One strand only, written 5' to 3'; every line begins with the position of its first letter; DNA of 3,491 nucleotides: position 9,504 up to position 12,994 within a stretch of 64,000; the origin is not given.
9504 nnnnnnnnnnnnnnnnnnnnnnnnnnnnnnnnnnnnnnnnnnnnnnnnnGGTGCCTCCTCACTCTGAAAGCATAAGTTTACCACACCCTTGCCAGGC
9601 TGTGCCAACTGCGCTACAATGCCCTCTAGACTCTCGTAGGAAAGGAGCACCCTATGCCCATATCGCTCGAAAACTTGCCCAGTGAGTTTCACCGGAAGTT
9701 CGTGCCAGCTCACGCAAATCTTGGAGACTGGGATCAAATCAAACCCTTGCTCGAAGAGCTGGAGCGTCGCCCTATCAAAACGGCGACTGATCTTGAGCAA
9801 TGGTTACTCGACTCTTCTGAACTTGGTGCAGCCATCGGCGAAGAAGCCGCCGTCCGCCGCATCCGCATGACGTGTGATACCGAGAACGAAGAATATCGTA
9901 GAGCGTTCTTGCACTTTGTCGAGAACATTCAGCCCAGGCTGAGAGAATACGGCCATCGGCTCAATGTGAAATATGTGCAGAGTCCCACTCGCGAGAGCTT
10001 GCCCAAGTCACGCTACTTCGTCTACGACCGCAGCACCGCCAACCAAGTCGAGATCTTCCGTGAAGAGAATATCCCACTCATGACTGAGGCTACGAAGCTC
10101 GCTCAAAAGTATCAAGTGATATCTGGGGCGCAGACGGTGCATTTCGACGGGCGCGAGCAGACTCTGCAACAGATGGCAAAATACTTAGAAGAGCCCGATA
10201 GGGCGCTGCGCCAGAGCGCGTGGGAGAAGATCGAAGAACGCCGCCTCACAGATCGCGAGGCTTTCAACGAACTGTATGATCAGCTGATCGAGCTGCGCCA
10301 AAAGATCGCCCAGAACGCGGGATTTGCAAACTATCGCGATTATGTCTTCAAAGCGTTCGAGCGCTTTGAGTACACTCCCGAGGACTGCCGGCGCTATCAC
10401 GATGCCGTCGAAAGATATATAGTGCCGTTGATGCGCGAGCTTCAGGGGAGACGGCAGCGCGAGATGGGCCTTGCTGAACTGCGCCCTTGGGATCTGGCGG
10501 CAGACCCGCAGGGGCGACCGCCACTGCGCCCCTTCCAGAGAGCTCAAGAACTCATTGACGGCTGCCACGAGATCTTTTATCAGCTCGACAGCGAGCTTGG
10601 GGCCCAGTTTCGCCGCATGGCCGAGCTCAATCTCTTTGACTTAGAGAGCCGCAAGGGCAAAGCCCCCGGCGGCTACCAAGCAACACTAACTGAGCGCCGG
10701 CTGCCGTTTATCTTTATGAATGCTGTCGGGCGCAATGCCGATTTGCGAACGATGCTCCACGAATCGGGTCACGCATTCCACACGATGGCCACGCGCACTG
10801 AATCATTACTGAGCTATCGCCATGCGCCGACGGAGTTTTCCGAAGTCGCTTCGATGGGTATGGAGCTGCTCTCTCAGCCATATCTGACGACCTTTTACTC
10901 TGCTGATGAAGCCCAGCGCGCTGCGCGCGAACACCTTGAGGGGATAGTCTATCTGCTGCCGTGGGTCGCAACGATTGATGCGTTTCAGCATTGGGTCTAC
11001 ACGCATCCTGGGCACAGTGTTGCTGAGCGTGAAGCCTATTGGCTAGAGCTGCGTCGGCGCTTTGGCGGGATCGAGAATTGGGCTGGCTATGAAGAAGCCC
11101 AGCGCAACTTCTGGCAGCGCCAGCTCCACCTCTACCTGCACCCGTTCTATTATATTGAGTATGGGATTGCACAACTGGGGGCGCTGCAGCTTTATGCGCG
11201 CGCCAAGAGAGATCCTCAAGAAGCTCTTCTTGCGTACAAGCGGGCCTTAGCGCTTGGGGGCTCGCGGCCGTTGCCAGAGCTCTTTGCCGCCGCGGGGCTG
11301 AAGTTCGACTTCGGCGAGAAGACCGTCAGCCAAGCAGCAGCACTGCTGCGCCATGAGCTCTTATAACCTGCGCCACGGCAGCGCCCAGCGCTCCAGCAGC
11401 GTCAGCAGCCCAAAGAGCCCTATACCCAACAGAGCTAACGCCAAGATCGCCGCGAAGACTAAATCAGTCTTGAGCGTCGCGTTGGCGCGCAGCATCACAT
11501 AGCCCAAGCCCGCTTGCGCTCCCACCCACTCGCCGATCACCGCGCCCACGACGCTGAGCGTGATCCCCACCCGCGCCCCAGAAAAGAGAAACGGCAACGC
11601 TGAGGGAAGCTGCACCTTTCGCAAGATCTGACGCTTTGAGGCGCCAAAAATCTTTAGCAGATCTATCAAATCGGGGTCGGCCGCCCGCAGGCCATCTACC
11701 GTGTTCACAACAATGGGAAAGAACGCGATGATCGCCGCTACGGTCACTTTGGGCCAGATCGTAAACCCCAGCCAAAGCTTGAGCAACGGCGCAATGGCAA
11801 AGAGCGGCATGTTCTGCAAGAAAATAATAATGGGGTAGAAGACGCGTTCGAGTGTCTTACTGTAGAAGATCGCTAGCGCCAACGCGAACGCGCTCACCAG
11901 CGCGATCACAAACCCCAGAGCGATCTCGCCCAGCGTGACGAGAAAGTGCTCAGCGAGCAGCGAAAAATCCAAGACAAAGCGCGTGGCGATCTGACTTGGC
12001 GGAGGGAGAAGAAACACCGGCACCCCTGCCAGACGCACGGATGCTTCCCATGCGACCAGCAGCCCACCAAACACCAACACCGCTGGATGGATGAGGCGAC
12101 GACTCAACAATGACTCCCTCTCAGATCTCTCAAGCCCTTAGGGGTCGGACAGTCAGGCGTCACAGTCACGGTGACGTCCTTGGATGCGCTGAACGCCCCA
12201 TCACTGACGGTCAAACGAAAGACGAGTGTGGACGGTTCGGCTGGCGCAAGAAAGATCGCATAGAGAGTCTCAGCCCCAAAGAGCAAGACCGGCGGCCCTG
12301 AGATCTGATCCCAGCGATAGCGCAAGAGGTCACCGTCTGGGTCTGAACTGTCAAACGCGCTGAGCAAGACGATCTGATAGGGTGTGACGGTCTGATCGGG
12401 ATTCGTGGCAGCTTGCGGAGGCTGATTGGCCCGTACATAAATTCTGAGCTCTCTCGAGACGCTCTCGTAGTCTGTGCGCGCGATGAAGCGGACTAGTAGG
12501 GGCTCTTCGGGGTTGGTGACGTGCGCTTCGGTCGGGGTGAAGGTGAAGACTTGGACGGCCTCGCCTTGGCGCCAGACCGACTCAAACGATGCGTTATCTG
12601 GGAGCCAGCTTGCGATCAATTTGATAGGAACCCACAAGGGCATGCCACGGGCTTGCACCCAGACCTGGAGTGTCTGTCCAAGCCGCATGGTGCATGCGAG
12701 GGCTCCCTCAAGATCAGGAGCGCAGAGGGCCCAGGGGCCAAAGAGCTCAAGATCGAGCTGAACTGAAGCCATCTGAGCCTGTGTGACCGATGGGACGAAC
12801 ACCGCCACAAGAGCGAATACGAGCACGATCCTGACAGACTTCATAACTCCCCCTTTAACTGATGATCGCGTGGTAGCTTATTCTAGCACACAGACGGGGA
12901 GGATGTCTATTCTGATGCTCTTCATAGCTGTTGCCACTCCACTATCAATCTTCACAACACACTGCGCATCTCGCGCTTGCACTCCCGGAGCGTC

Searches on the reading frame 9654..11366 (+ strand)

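Call 71: search_protein_families(library=pfam, proteins=[window:9654-11366:+], max_evalue=0.0001)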
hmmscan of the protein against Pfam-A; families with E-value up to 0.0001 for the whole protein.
window:9654-11366:+ (570 aa): 1 family
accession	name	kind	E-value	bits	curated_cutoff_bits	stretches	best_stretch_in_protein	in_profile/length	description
PF01432.26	Peptidase_M3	-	6.8e-46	158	27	1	177-553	2-447/457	Peptidase family M3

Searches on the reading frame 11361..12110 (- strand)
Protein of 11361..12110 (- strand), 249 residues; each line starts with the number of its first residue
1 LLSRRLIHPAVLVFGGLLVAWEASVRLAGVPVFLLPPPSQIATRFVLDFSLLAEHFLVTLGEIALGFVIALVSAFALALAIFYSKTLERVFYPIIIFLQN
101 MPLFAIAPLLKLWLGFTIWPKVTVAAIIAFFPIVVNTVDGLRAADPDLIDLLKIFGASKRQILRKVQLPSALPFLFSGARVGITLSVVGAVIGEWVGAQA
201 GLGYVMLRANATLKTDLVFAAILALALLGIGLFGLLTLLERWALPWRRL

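Call 71: search_protein_families(library=pfam, proteins=[window:11361-12110:-], max_evalue=0.0001)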
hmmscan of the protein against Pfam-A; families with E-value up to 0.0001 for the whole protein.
window:11361-12110:- (249 aa): 1 family
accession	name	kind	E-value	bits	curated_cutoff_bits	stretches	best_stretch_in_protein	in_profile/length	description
PF00528.27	BPD_transp_1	-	5.3e-34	118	26.4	1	75-242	4-181/184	Binding-protein-dependent transport system inner membrane component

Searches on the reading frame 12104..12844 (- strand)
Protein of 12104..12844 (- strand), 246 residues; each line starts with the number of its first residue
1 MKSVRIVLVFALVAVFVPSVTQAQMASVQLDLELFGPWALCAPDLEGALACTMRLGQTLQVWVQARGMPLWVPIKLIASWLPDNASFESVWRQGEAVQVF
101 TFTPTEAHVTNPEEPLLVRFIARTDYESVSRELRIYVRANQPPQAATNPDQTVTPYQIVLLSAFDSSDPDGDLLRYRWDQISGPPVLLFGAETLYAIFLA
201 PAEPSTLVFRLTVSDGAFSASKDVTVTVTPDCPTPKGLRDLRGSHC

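Call 71: search_protein_families(library=pfam, proteins=[window:12104-12844:-], max_evalue=0.0001)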
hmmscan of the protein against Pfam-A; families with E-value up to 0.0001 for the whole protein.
window:12104-12844:- (246 aa): 2 families
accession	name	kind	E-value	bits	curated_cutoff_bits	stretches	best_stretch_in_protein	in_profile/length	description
PF22352.2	K319L-like_PKD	-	1.4e-14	54.3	27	1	149-228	3-84/84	K319L-like, PKD domain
PF18911.6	PKD_4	-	7.4e-06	26.4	27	1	140-179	1-40/85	PKD domain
